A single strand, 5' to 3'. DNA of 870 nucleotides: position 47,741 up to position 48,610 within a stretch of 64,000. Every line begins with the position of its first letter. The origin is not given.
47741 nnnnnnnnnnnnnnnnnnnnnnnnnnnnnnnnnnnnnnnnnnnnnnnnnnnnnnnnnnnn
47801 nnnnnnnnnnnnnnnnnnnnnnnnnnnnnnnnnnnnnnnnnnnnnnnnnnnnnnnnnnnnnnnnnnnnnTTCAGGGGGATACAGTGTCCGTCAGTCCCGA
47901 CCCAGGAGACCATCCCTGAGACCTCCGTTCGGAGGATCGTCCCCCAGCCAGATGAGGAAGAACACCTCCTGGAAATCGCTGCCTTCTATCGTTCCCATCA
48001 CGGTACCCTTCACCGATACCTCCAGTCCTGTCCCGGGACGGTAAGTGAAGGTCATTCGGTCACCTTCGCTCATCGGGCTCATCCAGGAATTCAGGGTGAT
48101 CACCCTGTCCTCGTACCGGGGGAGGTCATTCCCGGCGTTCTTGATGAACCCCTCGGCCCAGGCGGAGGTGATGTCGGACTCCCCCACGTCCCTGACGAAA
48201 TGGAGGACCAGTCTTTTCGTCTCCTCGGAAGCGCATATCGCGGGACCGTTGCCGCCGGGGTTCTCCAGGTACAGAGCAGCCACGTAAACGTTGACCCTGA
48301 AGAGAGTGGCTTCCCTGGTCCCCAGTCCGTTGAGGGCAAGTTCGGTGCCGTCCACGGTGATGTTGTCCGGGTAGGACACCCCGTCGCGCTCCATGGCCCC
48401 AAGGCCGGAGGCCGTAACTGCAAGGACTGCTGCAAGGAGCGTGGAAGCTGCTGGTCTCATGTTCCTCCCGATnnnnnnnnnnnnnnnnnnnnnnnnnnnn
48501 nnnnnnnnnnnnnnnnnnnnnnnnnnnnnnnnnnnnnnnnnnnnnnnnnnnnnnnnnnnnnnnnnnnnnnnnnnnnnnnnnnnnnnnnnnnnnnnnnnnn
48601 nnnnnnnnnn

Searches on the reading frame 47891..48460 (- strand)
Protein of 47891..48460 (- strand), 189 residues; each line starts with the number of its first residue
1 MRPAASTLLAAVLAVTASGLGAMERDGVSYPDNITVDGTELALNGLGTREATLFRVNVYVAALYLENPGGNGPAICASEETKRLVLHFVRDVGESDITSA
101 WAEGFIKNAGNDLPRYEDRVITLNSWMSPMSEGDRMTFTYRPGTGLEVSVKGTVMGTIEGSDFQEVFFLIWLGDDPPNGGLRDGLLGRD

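Call 64: search_protein_families(library=pfam, proteins=[window:47891-48460:-], max_evalue=0.00001)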
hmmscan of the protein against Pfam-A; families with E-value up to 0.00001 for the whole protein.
window:47891-48460:- (189 aa): 1 family
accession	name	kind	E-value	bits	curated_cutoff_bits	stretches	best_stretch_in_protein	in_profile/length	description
PF16036.10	Chalcone_3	-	1.2e-40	139.7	27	1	22-187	1-165/165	Chalcone isomerase-like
